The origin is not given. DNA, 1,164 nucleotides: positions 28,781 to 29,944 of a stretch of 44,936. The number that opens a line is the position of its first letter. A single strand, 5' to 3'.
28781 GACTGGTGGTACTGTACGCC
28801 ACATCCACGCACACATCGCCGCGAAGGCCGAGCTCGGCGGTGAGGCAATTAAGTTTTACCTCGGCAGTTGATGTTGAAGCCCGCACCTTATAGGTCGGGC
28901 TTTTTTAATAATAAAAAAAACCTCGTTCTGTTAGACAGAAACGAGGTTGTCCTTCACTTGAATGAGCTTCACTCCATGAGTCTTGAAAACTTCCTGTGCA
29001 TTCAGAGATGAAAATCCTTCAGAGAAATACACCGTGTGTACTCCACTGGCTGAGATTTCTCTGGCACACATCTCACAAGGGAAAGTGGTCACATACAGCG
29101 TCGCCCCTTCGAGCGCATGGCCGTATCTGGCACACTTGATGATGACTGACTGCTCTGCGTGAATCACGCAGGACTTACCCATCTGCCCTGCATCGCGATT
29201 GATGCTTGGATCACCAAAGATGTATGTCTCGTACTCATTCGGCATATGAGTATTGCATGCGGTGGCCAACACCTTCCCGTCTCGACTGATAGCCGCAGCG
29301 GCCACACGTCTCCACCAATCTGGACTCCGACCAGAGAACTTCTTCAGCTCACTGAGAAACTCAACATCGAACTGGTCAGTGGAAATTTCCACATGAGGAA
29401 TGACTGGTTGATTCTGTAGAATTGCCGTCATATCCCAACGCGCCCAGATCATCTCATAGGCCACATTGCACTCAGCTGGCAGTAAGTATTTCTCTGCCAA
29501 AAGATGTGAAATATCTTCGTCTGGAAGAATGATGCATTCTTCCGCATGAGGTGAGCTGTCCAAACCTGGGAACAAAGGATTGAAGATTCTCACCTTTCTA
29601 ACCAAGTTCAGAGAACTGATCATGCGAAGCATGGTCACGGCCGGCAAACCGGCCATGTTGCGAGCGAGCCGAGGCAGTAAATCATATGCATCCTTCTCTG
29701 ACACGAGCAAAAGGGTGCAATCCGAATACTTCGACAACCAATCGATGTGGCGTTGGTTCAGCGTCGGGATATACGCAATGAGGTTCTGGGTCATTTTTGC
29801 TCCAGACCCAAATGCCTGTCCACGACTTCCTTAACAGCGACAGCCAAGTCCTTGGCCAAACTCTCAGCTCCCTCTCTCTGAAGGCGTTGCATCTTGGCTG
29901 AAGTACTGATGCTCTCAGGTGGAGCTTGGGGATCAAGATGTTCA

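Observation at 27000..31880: Compositionally foreign pyrimidine-deoxynucleotide module wedged between argS and the secE-nusG-rplK operon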

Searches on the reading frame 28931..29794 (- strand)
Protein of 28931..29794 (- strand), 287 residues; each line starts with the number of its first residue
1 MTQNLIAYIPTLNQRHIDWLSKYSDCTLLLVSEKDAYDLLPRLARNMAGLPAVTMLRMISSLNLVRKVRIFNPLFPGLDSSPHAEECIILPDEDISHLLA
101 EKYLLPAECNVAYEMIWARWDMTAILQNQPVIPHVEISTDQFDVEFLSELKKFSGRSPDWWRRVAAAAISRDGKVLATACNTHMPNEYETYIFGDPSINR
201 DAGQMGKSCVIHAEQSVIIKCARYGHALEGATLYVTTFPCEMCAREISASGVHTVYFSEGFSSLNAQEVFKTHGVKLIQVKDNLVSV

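Call 3: search_protein_families(library=pfam, proteins=[window:28931-29794:-], max_evalue=0.01)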
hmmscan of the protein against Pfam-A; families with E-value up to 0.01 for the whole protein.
window:28931-29794:- (287 aa): 3 families
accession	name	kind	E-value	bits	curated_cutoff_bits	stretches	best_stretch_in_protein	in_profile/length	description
PF00383.29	dCMP_cyt_deam_1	-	7.9e-17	61.5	25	1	145-258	6-101/102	Cytidine and deoxycytidylate deaminase zinc-binding region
PF14437.12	MafB19-deam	-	3.7e-10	40.3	27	1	164-259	24-101/142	MafB19-like deaminase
PF14439.12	Bd3614-deam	-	1.2e-08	35.3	38.5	1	206-274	30-106/113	Bd3614-like deaminase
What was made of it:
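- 28931..29794 (-): Degenerate cytidylyltransferase-fold domain (aa 1-140) fused to a dCMP-type deaminase (aa about 145-287). PF00383 7.9e-17 (call 3).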

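Call 4: search_protein_families(library=ncbifam, proteins=[window:28931-29794:-], max_evalue=0.01)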
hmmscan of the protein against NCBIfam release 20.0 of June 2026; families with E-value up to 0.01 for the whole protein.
window:28931-29794:- (287 aa): 2 families
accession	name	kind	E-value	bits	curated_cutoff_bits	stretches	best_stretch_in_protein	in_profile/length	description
NF041025.1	antiphage_deaminase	equivalog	1.5e-20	73.5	400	1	210-272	337-400/437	anti-phage dCTP deaminase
TIGR02571.1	ComEB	equivalog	3.4e-15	56.3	219.45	1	153-281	16-139/151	ComE operon protein 2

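Call 7: search_protein_families(library=phrogs, proteins=[window:28931-29794:-], max_evalue=0.01)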
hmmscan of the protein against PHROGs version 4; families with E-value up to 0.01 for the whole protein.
window:28931-29794:- (287 aa): 7 families
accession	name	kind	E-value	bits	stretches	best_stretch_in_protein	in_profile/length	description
phrog_174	-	DNA, RNA and nucleotide metabolism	5.4e-29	103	1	126-283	100-250/384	dCMP deaminase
phrog_9198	-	unknown function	6.5e-12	45.9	1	175-270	350-446/531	-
phrog_2369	-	DNA, RNA and nucleotide metabolism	8.9e-11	43.2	1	163-267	26-133/195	dCMP deaminase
phrog_18355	-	DNA, RNA and nucleotide metabolism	1.5e-08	35.6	1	211-258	3-48/52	deoxycytidinylate deaminase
phrog_20806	-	DNA, RNA and nucleotide metabolism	6.3e-08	33.8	1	199-257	6-61/97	deoxycytidinylate deaminase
phrog_8118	-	unknown function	2.7e-06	27.3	1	203-280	470-550/577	-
phrog_20648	-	DNA, RNA and nucleotide metabolism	4.7e-05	23.7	1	203-285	64-145/311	dCMP deaminase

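Call 8: search_protein_families(library=padloc, proteins=[window:28931-29794:-], max_evalue=0.01)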
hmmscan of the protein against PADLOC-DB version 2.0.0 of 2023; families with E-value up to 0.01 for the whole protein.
window:28931-29794:- (287 aa): 1 family
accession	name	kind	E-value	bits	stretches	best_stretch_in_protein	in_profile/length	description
PDLC02373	dCTPase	-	3e-23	80.6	1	210-277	438-504/630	-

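Call 11: find_encoding_contigs(protein=window:28931-29794:-, flank=10000, max_places=10)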
Protein window:28931-29794:- (287 aa): 3 contigs read that carry it; 2 places shown.
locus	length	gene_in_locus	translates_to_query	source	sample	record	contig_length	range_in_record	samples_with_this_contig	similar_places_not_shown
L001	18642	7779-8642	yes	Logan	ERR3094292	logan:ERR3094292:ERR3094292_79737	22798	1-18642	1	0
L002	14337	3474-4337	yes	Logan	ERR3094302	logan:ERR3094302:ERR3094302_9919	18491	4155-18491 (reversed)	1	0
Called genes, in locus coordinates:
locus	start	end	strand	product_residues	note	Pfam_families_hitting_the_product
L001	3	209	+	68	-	?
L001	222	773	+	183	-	-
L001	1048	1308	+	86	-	-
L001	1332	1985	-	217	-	PF07681:DoxX (weak)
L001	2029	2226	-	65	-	-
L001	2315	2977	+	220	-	PF01569:PAP2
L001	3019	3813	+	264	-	PF04402:SIMPL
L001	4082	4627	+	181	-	PF02357:NusG, PF00467:KOW (weak)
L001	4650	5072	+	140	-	PF03946:Ribosomal_L11_N, PF00298:Ribosomal_L11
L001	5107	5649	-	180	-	PF06941:NT5C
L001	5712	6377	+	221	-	-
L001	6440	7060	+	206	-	-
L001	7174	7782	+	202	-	PF01467:CTP_transf_like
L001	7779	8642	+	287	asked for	PF14439:Bd3614-deam (faint), PF00383:dCMP_cyt_deam_1, PF14437:MafB19-deam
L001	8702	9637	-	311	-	PF00186:DHFR_1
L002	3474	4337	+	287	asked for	PF14439:Bd3614-deam (faint), PF00383:dCMP_cyt_deam_1, PF14437:MafB19-deam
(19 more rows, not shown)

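Call 12: find_homologous_proteins(query=window:28931-29794:-)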
Query window:28931-29794:- (287 aa): 257 proteins with E <= 0.001 among 753 candidates; the best 120 are listed.
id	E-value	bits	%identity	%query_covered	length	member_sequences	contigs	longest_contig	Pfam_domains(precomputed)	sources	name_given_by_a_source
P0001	8.7e-193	657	100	100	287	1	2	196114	PF00383.30,PF14437.13,PF14439.13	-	-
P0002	3.4e-143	494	76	100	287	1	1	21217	PF00383.30,PF14437.13,PF14439.13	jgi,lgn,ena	-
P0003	7.3e-119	414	63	98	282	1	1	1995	PF00383.30,PF14437.13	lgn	-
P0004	1.0e-112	394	61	100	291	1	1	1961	PF00383.30,PF14437.13,PF14439.13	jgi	jgi:dCMP deaminase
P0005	6.2e-111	388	61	98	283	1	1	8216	PF00383.30,PF14437.13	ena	-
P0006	6.3e-110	385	72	84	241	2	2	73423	PF00383.30,PF14437.13,PF14439.13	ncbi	ncbi:MAG: deaminase [Minisyncoccia bacterium]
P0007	9.7e-109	381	59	98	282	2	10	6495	PF00383.30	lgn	-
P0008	3.7e-106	372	59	97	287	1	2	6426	PF00383.30,PF14437.13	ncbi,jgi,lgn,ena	-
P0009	1.1e-105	371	59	97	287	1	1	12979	PF00383.30,PF14437.13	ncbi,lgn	ncbi:MAG: deaminase [Minisyncoccia bacterium]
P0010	1.5e-105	370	59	97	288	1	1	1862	PF00383.30,PF14437.13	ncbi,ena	-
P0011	2.3e-105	370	58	97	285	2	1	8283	PF00383.30,PF14437.13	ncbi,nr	ncbi:MAG: hypothetical protein HY452_02860 [Parcubacteria group bacterium]|nr:hypothetical protein [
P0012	2.8e-105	370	59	97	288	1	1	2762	PF00383.30,PF14437.13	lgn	-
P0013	5.1e-105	369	59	98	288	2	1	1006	PF00383.30,PF14437.13,PF14439.13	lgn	-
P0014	1.0e-104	368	58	97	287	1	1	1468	PF00383.30,PF14437.13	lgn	-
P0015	1.1e-104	368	58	97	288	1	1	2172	PF00383.30,PF14437.13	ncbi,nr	ncbi:MAG: deaminase [bacterium]|nr:deaminase [bacterium]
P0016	1.3e-104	367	58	97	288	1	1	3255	PF00383.30,PF14437.13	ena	-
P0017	6.4e-104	365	59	98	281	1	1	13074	PF00383.30,PF14437.13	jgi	jgi:dCMP deaminase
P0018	1.8e-103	364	59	97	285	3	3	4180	PF00383.30,PF14437.13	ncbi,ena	-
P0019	3.4e-103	363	59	99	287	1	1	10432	PF00383.30,PF14437.13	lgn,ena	-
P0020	6.2e-103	362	57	97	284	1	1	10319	PF00383.30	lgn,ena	-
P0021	1.1e-102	361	57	97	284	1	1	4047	PF00383.30,PF14437.13,PF14439.13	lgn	-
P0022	1.3e-102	361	57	97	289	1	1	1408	PF00383.30,PF14437.13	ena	-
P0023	7.5e-102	358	58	98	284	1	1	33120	PF00383.30,PF14437.13,PF14439.13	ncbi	-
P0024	7.6e-102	358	56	99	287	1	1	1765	PF00383.30,PF14437.13,PF14439.13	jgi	jgi:dCMP deaminase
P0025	1.3e-101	358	58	97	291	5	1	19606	PF00383.30,PF14437.13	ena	-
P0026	1.7e-101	357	57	98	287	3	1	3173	PF00383.30,PF14437.13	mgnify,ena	mgnify:CR=1 FL=1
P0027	1.8e-101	357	57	97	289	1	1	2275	PF00383.30,PF14437.13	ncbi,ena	ncbi:MAG: deaminase [Patescibacteria group bacterium]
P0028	2.2e-101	357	56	98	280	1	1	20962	PF00383.30,PF14437.13,PF14439.13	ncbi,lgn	-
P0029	2.3e-101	357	57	97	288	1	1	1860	PF00383.30,PF14437.13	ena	-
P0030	7.4e-101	355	57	97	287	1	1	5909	PF00383.30,PF14437.13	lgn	-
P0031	7.9e-101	355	55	98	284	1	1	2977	PF00383.30,PF14437.13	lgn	-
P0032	1.2e-100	354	55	99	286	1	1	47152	PF00383.30,PF14437.13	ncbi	-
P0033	1.1e-99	351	56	97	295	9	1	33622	PF00383.30,PF14437.13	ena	-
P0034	2.3e-99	350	56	98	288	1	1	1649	PF00383.30,PF14437.13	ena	-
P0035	4.8e-99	349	56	97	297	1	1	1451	PF00383.30,PF14439.13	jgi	jgi:dCMP deaminase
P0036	2.0e-98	347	57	97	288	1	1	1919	PF00383.30,PF14437.13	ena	-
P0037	3.6e-98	346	57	97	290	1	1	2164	PF00383.30,PF14437.13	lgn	-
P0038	6.2e-98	345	57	98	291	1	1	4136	PF00383.30,PF14437.13,PF14439.13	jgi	-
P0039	4.2e-97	343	53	98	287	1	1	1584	PF00383.30,PF14437.13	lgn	-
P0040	1.3e-96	341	54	97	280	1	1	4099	PF00383.30,PF14437.13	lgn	-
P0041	3.2e-96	340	55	98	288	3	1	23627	PF00383.30,PF14437.13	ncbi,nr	ncbi:MAG: hypothetical protein HYV54_00335 [Parcubacteria group bacterium]|nr:hypothetical protein [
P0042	6.8e-95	335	53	98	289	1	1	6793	PF00383.30,PF14437.13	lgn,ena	-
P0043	1.2e-92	328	51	99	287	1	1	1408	PF00383.30,PF14437.13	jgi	jgi:dCMP deaminase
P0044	1.3e-91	325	52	99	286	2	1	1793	PF00383.30,PF14437.13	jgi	jgi:dCMP deaminase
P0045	1.6e-90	321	54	97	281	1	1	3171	PF00383.30,PF14437.13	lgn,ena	-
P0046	1.1e-89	318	53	98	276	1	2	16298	PF00383.30,PF14437.13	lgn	-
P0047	2.8e-89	317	53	99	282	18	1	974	PF00383.30,PF14437.13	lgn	-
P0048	2.9e-89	317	54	98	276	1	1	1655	PF00383.30,PF14437.13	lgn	-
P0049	1.2e-88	315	50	99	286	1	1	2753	PF00383.30,PF14437.13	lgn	-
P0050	5.8e-88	313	51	98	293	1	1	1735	PF00383.30,PF14437.13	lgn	-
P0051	1.1e-87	312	54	98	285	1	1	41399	PF00383.30,PF14437.13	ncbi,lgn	-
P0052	1.3e-87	312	53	97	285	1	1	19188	PF00383.30,PF14437.13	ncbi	-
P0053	3.7e-87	310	52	97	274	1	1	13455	PF00383.30,PF14437.13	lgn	-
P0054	6.7e-87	309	50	97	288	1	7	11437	PF00383.30,PF14437.13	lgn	-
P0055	1.0e-86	309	52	97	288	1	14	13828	PF00383.30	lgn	-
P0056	1.3e-86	308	51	97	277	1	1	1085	PF00383.30,PF14437.13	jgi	jgi:dCMP deaminase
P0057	1.3e-86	308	51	97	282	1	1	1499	PF00383.30,PF14437.13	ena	-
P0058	2.1e-86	308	59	79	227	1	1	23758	PF00383.30,PF14437.13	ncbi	ncbi:MAG: deoxycytidylate deaminase, partial [Minisyncoccota bacterium]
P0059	3.4e-86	307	50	98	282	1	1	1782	PF00383.30,PF14437.13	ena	-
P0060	6.6e-86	306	52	98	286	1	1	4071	PF00383.30,PF14437.13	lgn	-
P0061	1.0e-84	302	49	97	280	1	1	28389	PF00383.30,PF14437.13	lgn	-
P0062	1.2e-84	302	49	99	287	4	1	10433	PF00383.30,PF14437.13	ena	-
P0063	5.4e-84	300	51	100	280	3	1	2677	PF00383.30,PF14437.13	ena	-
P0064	1.1e-83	299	51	97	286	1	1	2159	PF00383.30,PF14437.13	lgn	-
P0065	1.6e-83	298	49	97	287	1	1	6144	PF00383.30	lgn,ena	-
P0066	7.7e-83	296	48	98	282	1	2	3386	PF00383.30,PF14437.13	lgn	-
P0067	2.6e-82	294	49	97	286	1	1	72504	PF00383.30,PF14437.13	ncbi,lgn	-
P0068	3.5e-82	294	50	97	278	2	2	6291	PF00383.30,PF14437.13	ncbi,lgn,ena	-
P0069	6.9e-82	293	47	97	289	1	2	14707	PF00383.30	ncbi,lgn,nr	ncbi:hypothetical protein H0W91_04065 [Patescibacteria group bacterium]|nr:hypothetical protein [Pat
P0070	8.9e-82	292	49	98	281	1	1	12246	PF00383.30,PF14437.13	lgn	-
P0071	2.7e-81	291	50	97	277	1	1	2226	PF00383.30,PF14437.13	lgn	-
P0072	4.0e-81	290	48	99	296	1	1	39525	PF00383.30,PF14437.13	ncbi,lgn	ncbi:MAG: deaminase [Minisyncoccia bacterium]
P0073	1.5e-80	288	49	97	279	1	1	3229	PF00383.30,PF14437.13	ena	-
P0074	1.9e-80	288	49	98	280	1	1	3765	PF00383.30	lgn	-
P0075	1.9e-79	285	49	97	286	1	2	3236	PF00383.30,PF14437.13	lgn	-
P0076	6.5e-79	283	55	81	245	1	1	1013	PF00383.30,PF14437.13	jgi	-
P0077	8.2e-79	283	49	97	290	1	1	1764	PF00383.30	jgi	jgi:dCMP deaminase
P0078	1.8e-78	282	54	85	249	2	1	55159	PF00383.30,PF14437.13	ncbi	ncbi:MAG: deaminase [Minisyncoccia bacterium]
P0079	2.9e-77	278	49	97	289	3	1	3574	PF00383.30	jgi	-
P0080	7.0e-77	276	53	85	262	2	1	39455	PF00383.30,PF14437.13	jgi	-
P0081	2.7e-76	274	62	67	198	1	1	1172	PF00383.30,PF14437.13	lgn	-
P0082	8.8e-76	273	48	98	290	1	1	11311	PF00383.30,PF14437.13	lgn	-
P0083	2.5e-75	271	48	97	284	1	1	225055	PF00383.30,PF14437.13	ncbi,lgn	ncbi:MAG: deaminase [Patescibacteria group bacterium]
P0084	6.0e-75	270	43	97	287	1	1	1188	PF00383.30,PF14437.13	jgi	jgi:dCMP deaminase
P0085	5.0e-74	267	46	97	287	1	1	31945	PF00383.30,PF14437.13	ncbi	-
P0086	1.2e-73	266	46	99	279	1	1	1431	PF00383.30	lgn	-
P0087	4.5e-73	264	48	90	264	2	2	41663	PF00383.30,PF14437.13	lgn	-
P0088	2.1e-72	262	47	99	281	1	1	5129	PF00383.30,PF14437.13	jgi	jgi:dCMP deaminase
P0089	2.8e-72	261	46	97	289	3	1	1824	PF00383.30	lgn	-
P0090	3.7e-72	261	45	97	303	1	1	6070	PF00383.30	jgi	jgi:deoxycytidylate deaminase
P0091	6.6e-72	260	44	97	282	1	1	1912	PF00383.30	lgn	-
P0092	8.9e-72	260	43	97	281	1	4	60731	PF00383.30,PF14437.13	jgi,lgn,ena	-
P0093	5.3e-71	257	47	99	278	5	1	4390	PF00383.30,PF14437.13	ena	-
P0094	1.0e-70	256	46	97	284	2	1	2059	PF00383.30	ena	-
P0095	2.0e-70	255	45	94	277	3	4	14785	PF00383.30,PF14437.13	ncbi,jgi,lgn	jgi:dCMP deaminase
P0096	1.1e-68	249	45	97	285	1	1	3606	PF00383.30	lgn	-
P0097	1.7e-68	249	44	97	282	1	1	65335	PF00383.30,PF14437.13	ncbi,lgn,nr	ncbi:MAG: hypothetical protein JW740_00370 [Candidatus Zambryskibacteria bacterium]|nr:hypothetical 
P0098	4.8e-68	247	44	97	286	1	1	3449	PF00383.30,PF14437.13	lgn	-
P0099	6.8e-68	247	40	97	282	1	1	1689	PF00383.30,PF14437.13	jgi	jgi:dCMP deaminase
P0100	1.5e-67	246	44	97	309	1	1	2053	PF00383.30,PF14437.13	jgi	jgi:dCMP deaminase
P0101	2.2e-67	245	60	62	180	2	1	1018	PF00383.30,PF14437.13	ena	-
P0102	5.7e-67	244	44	97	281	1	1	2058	PF00383.30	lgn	-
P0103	7.1e-67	244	46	98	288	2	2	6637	PF00383.30,PF14437.13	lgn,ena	-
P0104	8.1e-67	243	44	97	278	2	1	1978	PF00383.30,PF14437.13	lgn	-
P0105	9.9e-67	243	42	97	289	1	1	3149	PF00383.30,PF14437.13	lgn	-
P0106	2.1e-66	242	58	63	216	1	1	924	PF00383.30,PF14437.13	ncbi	-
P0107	3.4e-65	238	41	97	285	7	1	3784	PF00383.30,PF14437.13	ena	-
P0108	5.8e-65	237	42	97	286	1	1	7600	PF00383.30,PF14437.13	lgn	-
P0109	1.2e-64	236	42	97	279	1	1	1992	PF00383.30,PF14437.13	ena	-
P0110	1.7e-63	232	42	99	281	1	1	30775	PF00383.30,PF14437.13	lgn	-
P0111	6.6e-61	224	41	97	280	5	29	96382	PF00383.30,PF14437.13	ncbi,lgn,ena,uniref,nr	ncbi:MAG: hypothetical protein A3A96_04035 [Candidatus Zambryskibacteria bacterium RIFCSPLOWO2_01_FU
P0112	1.1e-60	223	43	97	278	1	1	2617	PF00383.30,PF14437.13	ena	-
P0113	9.9e-60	220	41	97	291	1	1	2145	PF00383.30,PF14437.13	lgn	-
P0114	1.7e-59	219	40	97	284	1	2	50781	PF00383.30,PF14437.13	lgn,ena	-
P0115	4.4e-59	218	45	87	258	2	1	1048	PF00383.30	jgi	-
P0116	4.8e-59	218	60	56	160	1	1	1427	PF00383.30,PF14437.13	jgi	jgi:deoxycytidylate deaminase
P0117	2.8e-57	212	43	97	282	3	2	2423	PF00383.30,PF14437.13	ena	-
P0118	7.6e-57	211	38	97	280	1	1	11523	PF00383.30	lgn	-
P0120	4.2e-52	195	38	98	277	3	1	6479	PF00383.30,PF14437.13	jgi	jgi:dCMP deaminase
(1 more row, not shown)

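Call 15: find_related_loci(query=A1, collection=genome_contigs, flank=10000)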
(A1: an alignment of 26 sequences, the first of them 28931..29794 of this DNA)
Query A1 (287 aa) in genome_contigs; peptide patterns used: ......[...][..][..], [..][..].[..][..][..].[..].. (x = any residue, [..] = any of these).
176 stretches matched a pattern; 142 encode a relative of the query (tblastn E <= 1e-3); the best 80 are kept; 80 distinct loci.
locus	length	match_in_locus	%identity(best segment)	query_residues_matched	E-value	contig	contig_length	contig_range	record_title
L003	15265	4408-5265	70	1-286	9e-137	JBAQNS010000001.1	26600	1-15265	MAG: Minisyncoccia bacterium isolate MFD12002_ilm_asm_bin40 k127_58161, whole genome shotgun sequence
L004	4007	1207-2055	57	1-281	4e-114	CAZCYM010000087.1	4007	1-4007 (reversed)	MAG TPA_asm: uncultured Candidatus Saccharibacteria bacterium isolate binchicken_co38_519 genome assembly, contig: NODE_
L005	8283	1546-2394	57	1-281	9e-113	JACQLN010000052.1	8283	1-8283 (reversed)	MAG: Parcubacteria group bacterium isolate NC_groundwater_1204_Ag_S-0.1um_45_229 S_p1_S3_coassembly_k141_2044891, whole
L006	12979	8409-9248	59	4-281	2e-112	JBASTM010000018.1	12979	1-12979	MAG: Minisyncoccia bacterium isolate MFD03232_ilm_asm_bin42 k127_80299, whole genome shotgun sequence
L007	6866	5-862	59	3-287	2e-111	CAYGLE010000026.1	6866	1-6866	MAG TPA_asm: uncultured Candidatus Saccharibacteria bacterium isolate ERP113451_co3_98 genome assembly, contig: NODE_100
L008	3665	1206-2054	58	1-281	2e-112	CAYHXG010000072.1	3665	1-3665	MAG TPA_asm: uncultured Candidatus Saccharibacteria bacterium isolate ERP119705_co17_271 genome assembly, contig: NODE_5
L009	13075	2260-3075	56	4-283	6e-109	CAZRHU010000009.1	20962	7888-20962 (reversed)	MAG TPA_asm: uncultured Candidatus Saccharibacteria bacterium isolate binchicken_co17_436 genome assembly, contig: NODE_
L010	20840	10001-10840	56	4-281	1e-107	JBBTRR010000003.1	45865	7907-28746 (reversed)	MAG: Patescibacteria group bacterium isolate H52-bin035_1 H52_bin035_1_000000000003, whole genome shotgun sequence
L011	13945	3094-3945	55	1-281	2e-103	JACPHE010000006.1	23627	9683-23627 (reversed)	MAG: Parcubacteria group bacterium isolate NC_groundwater_406_Ag_B-0.1um_45_11 GD18-4_B1_scaffold_67531, whole genome sh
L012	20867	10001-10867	52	1-280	4e-97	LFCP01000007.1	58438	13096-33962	MAG: Parcubacteria bacterium C7867-006 C7867_00116, whole genome shotgun sequence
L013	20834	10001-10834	53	1-283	2e-94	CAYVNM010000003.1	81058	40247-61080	MAG TPA_asm: uncultured Candidatus Saccharibacteria bacterium isolate SRP278252_co2_282 genome assembly, contig: NODE_42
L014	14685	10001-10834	53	1-283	4e-94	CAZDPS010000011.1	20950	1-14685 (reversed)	MAG TPA_asm: uncultured Candidatus Saccharibacteria bacterium isolate SRP300315_co1_23 genome assembly, contig: NODE_120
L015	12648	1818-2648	53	3-280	2e-94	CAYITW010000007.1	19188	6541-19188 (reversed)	MAG TPA_asm: uncultured Candidatus Saccharibacteria bacterium isolate ERP119705_co5_455 genome assembly, contig: NODE_35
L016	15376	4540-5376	51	1-286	8e-90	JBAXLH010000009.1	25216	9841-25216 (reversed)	MAG: bacterium isolate ELA422 MAG422_9, whole genome shotgun sequence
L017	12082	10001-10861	47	4-282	7e-89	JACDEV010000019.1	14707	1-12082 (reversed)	MAG: Patescibacteria group bacterium isolate MGR_bin369 SD2903_NODE_555_length_14707_cov_1.366049, whole genome shotgun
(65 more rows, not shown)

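Call 20: predict_structure(alignment_id=A1)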
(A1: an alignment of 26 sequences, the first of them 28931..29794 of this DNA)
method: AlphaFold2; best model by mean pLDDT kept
length: 287 residues; sequences in the alignment: 26
mean_pLDDT: 81.8   pTM: 0.57
mean pLDDT of the five models: 81.8, 80.7, 79.2, 78.7, 78.5
residues with pLDDT >= 90: 155; 70-90: 64; 50-70: 37; < 50: 31
segments of 3 or more residues with pLDDT < 50: 121-125, 187-192, 194-196, 198-207, 284-287
pLDDT, mean of each block of 10 residues (from residue 1): 86 84 95 91 71 94 95 67 72 88 90 74 49 82 96 88 90 96 64 48 47 94 96 94 94 92 76 94 56
secondary structure, 60 per line:
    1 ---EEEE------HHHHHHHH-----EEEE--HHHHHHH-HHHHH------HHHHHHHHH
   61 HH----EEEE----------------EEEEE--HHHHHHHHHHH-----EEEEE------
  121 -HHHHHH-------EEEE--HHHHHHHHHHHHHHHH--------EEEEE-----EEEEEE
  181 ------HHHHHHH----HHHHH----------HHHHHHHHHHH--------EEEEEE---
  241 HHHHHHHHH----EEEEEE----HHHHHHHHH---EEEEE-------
elements in order: E4-7 H14-21 E27-30 H33-39 H41-45 H52-62 E67-70 E87-91 H94-104 E110-114 H122-127 E135-138 H141-156 E165-169 E175-180 H187-193 H198-202 H213-223 E232-237 H241-249 E254-259 H264-272 E276-280
